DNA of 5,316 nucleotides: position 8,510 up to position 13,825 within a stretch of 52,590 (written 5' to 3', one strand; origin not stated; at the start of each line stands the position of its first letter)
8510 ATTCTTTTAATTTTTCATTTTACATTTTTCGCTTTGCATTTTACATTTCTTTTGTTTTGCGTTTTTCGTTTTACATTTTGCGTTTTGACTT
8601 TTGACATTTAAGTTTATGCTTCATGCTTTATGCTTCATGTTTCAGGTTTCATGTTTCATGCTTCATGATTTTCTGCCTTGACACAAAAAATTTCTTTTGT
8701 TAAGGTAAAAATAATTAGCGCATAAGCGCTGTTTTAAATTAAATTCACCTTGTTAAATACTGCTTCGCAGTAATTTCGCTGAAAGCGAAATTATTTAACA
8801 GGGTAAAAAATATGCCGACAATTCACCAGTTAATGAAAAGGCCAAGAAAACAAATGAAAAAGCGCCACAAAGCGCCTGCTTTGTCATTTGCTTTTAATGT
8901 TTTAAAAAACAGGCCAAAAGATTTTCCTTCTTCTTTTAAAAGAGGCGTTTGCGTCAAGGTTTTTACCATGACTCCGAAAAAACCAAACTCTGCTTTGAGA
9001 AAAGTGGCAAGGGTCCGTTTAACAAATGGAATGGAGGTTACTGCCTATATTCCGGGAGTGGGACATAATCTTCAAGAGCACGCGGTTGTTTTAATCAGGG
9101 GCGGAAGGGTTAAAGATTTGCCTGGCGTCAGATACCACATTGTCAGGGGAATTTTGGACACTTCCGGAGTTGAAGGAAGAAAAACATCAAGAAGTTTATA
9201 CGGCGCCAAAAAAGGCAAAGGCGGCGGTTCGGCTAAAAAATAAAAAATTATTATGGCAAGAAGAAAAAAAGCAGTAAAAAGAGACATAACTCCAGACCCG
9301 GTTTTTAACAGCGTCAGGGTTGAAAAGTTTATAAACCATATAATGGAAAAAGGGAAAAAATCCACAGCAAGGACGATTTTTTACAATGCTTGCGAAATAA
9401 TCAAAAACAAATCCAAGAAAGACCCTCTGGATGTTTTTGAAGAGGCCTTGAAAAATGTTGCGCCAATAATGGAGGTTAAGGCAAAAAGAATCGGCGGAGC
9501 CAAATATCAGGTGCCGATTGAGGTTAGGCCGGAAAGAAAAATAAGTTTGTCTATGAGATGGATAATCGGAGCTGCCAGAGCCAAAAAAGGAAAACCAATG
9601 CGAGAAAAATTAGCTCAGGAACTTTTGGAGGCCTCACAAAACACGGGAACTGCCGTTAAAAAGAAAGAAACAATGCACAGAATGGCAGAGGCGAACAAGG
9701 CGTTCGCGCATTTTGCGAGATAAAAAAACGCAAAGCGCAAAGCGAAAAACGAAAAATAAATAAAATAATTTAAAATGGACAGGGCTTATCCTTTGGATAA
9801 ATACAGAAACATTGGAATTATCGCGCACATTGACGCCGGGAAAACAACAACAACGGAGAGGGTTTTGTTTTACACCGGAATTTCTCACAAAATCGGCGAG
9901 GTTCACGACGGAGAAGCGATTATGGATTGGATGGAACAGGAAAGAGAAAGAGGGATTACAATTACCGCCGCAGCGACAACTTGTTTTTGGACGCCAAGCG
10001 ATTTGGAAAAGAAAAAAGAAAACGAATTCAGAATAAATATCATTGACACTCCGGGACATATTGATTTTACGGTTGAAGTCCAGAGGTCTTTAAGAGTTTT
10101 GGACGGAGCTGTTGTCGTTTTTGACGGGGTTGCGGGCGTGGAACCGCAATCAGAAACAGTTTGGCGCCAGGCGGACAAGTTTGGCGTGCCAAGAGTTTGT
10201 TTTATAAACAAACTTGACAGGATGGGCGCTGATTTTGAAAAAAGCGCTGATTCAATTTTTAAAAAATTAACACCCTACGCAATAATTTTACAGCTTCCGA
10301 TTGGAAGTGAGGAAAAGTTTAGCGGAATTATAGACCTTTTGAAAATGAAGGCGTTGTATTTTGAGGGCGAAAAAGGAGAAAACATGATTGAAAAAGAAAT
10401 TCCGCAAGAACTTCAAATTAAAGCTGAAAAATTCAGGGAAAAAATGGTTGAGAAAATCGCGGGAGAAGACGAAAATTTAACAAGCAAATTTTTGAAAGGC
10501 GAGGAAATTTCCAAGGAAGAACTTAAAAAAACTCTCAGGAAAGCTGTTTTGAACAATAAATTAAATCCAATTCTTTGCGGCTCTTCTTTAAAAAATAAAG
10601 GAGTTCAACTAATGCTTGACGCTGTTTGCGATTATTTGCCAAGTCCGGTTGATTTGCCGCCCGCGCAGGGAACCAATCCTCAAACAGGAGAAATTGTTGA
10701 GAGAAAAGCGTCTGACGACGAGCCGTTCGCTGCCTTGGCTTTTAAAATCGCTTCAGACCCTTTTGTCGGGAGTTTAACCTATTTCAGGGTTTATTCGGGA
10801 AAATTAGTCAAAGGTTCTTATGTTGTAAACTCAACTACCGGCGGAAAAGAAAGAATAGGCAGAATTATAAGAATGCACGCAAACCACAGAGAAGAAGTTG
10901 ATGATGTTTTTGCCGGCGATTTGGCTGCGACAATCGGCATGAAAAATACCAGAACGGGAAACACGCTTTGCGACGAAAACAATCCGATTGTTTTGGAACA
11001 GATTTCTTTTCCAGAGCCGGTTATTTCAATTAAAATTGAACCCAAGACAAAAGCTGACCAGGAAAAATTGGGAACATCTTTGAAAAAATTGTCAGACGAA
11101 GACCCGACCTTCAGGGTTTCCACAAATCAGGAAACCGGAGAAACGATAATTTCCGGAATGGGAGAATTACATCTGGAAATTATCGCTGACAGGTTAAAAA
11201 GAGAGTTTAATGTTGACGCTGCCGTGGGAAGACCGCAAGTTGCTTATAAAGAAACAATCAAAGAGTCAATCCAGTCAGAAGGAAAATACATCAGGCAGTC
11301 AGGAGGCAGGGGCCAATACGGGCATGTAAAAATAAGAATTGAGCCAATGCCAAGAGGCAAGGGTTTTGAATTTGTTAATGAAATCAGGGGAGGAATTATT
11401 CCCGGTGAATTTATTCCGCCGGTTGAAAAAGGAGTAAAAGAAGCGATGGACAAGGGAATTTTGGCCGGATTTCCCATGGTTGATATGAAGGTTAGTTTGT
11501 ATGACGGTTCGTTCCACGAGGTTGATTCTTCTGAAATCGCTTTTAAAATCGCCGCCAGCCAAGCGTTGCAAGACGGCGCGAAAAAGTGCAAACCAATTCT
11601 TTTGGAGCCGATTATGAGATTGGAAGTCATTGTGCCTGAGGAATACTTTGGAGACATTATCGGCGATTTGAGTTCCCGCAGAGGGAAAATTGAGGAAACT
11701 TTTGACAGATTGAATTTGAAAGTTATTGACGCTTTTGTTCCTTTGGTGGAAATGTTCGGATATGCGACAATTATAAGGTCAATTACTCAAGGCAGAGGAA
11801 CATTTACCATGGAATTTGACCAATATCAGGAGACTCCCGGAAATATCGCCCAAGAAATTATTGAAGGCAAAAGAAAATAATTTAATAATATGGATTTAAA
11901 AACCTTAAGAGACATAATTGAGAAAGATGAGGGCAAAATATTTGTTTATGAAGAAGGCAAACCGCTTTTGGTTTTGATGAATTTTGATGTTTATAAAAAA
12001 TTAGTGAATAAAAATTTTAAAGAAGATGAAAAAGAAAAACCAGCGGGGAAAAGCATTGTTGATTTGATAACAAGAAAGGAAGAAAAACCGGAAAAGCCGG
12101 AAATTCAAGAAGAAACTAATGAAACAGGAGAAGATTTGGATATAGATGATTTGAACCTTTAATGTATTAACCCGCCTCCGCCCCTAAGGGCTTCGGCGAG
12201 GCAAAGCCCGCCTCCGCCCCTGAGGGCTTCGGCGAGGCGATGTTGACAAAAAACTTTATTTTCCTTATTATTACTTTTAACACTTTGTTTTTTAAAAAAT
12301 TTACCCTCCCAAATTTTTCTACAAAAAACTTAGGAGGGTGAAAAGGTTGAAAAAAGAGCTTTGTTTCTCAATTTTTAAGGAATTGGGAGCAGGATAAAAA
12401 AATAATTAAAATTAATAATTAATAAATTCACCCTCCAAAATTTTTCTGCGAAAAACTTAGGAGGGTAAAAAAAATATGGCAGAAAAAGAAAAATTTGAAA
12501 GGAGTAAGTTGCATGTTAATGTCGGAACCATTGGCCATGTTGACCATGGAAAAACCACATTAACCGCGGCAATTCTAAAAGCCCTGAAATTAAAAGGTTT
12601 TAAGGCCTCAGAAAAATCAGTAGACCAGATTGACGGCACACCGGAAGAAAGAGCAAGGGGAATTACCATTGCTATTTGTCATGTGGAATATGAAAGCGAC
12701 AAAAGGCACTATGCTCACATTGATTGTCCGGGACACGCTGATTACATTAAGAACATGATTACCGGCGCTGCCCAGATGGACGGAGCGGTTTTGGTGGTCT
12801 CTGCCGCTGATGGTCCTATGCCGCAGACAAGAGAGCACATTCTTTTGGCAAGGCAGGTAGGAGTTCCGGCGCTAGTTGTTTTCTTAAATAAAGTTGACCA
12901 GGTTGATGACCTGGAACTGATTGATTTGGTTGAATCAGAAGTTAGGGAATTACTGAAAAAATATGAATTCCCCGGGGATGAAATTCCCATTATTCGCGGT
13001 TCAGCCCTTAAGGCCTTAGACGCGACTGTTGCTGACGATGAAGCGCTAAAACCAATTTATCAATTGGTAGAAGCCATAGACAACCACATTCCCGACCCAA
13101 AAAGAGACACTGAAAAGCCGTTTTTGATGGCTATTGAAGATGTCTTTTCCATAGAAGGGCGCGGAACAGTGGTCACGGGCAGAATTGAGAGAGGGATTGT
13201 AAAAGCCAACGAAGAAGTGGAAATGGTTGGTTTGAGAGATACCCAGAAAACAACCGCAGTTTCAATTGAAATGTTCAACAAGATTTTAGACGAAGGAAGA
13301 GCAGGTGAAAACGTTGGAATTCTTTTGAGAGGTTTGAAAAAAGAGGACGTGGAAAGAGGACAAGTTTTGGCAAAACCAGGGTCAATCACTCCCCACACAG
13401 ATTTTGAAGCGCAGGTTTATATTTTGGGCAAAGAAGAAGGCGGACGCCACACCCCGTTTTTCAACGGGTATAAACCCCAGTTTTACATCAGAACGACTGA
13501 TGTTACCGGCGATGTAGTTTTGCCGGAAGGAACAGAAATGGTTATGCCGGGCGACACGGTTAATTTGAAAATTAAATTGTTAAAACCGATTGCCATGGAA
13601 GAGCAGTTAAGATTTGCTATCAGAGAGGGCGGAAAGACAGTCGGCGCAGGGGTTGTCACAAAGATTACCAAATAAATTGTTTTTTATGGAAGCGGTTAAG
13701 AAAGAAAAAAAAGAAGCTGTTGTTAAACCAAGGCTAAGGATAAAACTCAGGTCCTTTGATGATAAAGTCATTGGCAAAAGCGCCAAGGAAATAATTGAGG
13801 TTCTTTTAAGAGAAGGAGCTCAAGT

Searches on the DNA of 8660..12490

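Call 74: search_rna_families(source=window, start=8660, end=12490, threshold=evalue, max_evalue=1)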
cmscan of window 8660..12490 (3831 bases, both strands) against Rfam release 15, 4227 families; matches with E-value up to 1: 5.
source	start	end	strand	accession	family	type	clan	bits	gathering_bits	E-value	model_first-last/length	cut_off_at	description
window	12251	12361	+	RF03922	MIR2119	Gene; miRNA;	-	32.7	73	0.11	1-188/188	no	MIR2119 microRNA precursor family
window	8706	8891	+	RF02590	Spy1186876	Gene; sRNA;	-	23.4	208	0.033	1-243/243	no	S. pyogenes small RNA 1186876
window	8708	8808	-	RF00512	Leu_leader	Cis-reg; leader;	-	23.3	50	0.11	1-148/148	no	Leucine operon leader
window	8841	8909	-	RF02386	sau-19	Gene; sRNA;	-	22.6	80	0.91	1-75/75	no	Staphylococcus sRNA sau-19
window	8733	8892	+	RF02376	antisense_SR1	Gene; sRNA;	-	20.7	45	0.56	1-210/210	no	SR1 sRNA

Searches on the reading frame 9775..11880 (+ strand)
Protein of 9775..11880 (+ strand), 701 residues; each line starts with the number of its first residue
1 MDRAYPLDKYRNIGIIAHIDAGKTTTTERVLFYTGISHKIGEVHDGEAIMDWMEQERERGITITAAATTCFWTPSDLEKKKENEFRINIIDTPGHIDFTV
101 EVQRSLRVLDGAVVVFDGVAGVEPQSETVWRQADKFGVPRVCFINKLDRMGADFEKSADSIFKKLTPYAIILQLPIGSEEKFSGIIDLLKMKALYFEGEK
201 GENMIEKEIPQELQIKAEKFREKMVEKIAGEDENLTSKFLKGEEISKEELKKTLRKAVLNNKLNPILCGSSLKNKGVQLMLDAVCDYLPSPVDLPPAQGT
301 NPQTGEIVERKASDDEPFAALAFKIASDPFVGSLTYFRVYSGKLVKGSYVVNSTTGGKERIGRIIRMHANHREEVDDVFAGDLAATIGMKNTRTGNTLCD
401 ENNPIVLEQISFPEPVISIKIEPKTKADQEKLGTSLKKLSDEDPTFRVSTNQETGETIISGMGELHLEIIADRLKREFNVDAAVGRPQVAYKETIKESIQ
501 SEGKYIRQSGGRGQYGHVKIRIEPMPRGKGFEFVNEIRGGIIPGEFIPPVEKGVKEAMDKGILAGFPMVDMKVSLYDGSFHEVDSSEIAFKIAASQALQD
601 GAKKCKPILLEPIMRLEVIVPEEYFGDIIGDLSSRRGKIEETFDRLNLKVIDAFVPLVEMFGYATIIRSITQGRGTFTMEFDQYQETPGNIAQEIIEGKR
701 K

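Call 48: find_homologous_proteins(query=window:9775-11880:+, max_evalue=1e-150)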
Query window:9775-11880:+ (701 aa): 8000 proteins with E <= 1e-150 among 8000 candidates; the best 120 are listed.
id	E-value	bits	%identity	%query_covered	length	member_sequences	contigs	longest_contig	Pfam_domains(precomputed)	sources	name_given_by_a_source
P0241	0.0e+0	1572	100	100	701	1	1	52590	PF00679.31,PF14492.13,PF00009.34,PF03764.25,PF16658.12,PF03144.32,PF22042.3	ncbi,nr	ncbi:MAG: elongation factor G [bacterium]|nr:elongation factor G [bacterium]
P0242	0.0e+0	1555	100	99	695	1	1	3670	PF00679.31,PF14492.13,PF00009.34,PF03764.25,PF16658.12,PF03144.32,PF22042.3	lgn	-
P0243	0.0e+0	1510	96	100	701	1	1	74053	PF00679.31,PF14492.13,PF00009.34,PF03764.25,PF16658.12,PF03144.32,PF22042.3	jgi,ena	jgi:elongation factor G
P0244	0.0e+0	1485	94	100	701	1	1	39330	PF00679.31,PF14492.13,PF00009.34,PF03764.25,PF16658.12,PF03144.32,PF22042.3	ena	-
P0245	0.0e+0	1334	83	100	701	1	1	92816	PF00679.31,PF14492.13,PF00009.34,PF03764.25,PF16658.12,PF03144.32,PF22042.3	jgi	-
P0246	0.0e+0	1332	82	100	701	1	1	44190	PF00679.31,PF14492.13,PF00009.34,PF03764.25,PF16658.12,PF03144.32,PF22042.3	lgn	-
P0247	0.0e+0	1303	80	100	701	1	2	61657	PF00679.31,PF14492.13,PF00009.34,PF03764.25,PF16658.12,PF03144.32,PF22042.3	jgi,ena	-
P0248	0.0e+0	1231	76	100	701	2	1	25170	PF00679.31,PF14492.13,PF00009.34,PF03764.25,PF16658.12,PF03144.32,PF22042.3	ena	-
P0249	0.0e+0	1228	76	100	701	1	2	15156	PF00679.31,PF14492.13,PF00009.34,PF03764.25,PF16658.12,PF03144.32,PF22042.3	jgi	jgi:elongation factor G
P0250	0.0e+0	1223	75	100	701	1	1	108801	PF00679.31,PF14492.13,PF00009.34,PF03764.25,PF16658.12,PF03144.32,PF22042.3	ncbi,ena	-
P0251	0.0e+0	1223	75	100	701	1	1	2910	PF00679.31,PF14492.13,PF00009.34,PF03764.25,PF16658.12,PF03144.32,PF22042.3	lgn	-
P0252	0.0e+0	1222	75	100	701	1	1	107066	PF00679.31,PF14492.13,PF00009.34,PF03764.25,PF16658.12,PF03144.32,PF22042.3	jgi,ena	-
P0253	0.0e+0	1221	75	100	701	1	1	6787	PF00679.31,PF14492.13,PF00009.34,PF03764.25,PF16658.12,PF03144.32,PF22042.3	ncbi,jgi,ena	-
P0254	0.0e+0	1221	75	100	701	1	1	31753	PF00679.31,PF14492.13,PF00009.34,PF03764.25,PF16658.12,PF03144.32,PF22042.3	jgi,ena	-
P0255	0.0e+0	1221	75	100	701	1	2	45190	PF00679.31,PF14492.13,PF00009.34,PF03764.25,PF16658.12,PF03144.32,PF22042.3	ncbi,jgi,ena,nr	ncbi:MAG TPA: elongation factor G [Candidatus Parcubacteria bacterium]|nr:elongation factor G [Candi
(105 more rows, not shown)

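Call 49: find_encoding_contigs(protein=P0243, flank=6000, max_places=1)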
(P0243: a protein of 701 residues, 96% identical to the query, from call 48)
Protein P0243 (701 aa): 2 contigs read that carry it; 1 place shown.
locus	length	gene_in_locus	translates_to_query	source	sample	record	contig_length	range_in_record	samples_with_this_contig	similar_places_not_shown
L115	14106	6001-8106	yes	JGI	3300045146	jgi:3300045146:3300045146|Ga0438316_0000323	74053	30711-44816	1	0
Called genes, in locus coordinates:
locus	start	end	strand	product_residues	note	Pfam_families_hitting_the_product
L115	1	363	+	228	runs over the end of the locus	PF01791:DeoC (weak)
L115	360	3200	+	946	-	PF00133:tRNA-synt_1, PF09334:tRNA-synt_1g (faint), PF01921:tRNA-synt_1f (weak), PF08264:Anticodon_1, PF19302:DUF5915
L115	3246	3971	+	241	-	PF11967:RecO_N, PF02565:RecO_C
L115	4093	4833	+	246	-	-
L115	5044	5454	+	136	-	PF00164:Ribosom_S12_S23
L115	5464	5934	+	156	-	PF00177:Ribosomal_S7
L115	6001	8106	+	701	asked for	PF00009:GTP_EFTU, PF22042:EF-G_D2, PF03144:GTP_EFTU_D2, PF14492:EFG_III, PF16658:RF3_C, PF03764:EFG_IV, PF00679:EFG_C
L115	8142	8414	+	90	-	-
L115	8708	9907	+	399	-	PF00009:GTP_EFTU, PF03144:GTP_EFTU_D2, PF03143:GTP_EFTU_D3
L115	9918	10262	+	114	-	PF00338:Ribosomal_S10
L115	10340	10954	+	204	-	PF00297:Ribosomal_L3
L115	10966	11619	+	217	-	PF00573:Ribosomal_L4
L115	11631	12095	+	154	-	PF00276:Ribosomal_L23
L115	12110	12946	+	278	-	PF00181:Ribosomal_L2_N, PF03947:Ribosomal_L2_C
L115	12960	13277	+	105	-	PF00203:Ribosomal_S19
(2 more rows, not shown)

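Call 50: find_encoding_contigs(protein=P0244, flank=6000, max_places=1)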
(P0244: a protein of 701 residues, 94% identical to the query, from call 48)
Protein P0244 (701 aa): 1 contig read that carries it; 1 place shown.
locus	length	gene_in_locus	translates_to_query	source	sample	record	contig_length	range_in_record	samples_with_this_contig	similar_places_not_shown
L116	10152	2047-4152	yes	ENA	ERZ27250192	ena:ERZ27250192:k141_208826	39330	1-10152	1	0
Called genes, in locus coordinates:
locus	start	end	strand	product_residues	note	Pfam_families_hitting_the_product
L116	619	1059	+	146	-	PF00164:Ribosom_S12_S23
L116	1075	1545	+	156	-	PF00177:Ribosomal_S7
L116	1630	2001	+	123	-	PF05635:23S_rRNA_IVP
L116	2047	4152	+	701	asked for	PF00009:GTP_EFTU, PF22042:EF-G_D2, PF03144:GTP_EFTU_D2, PF14492:EFG_III, PF16658:RF3_C, PF03764:EFG_IV, PF00679:EFG_C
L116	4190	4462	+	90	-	-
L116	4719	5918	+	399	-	PF00009:GTP_EFTU, PF03144:GTP_EFTU_D2, PF03143:GTP_EFTU_D3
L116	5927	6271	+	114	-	PF00338:Ribosomal_S10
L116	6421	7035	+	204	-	PF00297:Ribosomal_L3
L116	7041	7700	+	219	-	PF00573:Ribosomal_L4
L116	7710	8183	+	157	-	PF00276:Ribosomal_L23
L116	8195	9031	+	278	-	PF00181:Ribosomal_L2_N, PF03947:Ribosomal_L2_C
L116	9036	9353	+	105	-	PF00203:Ribosomal_S19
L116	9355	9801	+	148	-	PF00237:Ribosomal_L22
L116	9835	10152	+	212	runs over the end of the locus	PF07650:KH_2, PF00189:Ribosomal_S3_C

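Call 51: find_encoding_contigs(protein=P0246, flank=6000, max_places=1)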
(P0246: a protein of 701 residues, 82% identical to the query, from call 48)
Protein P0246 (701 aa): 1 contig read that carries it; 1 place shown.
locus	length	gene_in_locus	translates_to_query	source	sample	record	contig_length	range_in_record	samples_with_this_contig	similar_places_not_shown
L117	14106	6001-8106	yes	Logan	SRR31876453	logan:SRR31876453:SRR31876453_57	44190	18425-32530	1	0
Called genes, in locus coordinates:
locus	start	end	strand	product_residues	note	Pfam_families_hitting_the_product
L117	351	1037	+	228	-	PF01791:DeoC (weak)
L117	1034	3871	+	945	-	PF00133:tRNA-synt_1, PF09334:tRNA-synt_1g (weak), PF01921:tRNA-synt_1f (weak), PF08264:Anticodon_1, PF19302:DUF5915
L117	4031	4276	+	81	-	-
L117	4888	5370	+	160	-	PF00164:Ribosom_S12_S23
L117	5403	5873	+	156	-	PF00177:Ribosomal_S7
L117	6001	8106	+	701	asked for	PF00009:GTP_EFTU, PF22042:EF-G_D2, PF03144:GTP_EFTU_D2, PF14492:EFG_III, PF16658:RF3_C, PF03764:EFG_IV, PF00679:EFG_C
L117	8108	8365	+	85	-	-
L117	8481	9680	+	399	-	PF00009:GTP_EFTU, PF03144:GTP_EFTU_D2, PF03143:GTP_EFTU_D3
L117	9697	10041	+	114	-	PF00338:Ribosomal_S10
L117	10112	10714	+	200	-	PF00297:Ribosomal_L3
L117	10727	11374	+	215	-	PF00573:Ribosomal_L4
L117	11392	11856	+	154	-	PF00276:Ribosomal_L23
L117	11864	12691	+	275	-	PF00181:Ribosomal_L2_N, PF03947:Ribosomal_L2_C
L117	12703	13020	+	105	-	PF00203:Ribosomal_S19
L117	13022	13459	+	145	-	PF00237:Ribosomal_L22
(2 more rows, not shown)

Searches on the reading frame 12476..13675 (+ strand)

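Call 13: search_protein_families(library=pfam, proteins=[window:12476-13675:+])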
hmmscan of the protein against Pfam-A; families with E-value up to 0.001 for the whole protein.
window:12476-13675:+ (399 aa): 4 families
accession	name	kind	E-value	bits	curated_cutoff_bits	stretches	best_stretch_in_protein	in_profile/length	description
PF00009.33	GTP_EFTU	-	4.2e-64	216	26.5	1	12-206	2-187/188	Elongation factor Tu GTP binding domain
PF03143.23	GTP_EFTU_D3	-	1.3e-38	131.9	27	1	303-397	1-105/106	Elongation factor Tu C-terminal domain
PF03144.31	GTP_EFTU_D2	-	3e-19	69.6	30.3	1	230-299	1-73/73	Elongation factor Tu domain 2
PF22594.2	GTP-eEF1A_C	-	0.00068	20.4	27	0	347-395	47-101/101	GTP-eEF1A C-terminal domain-like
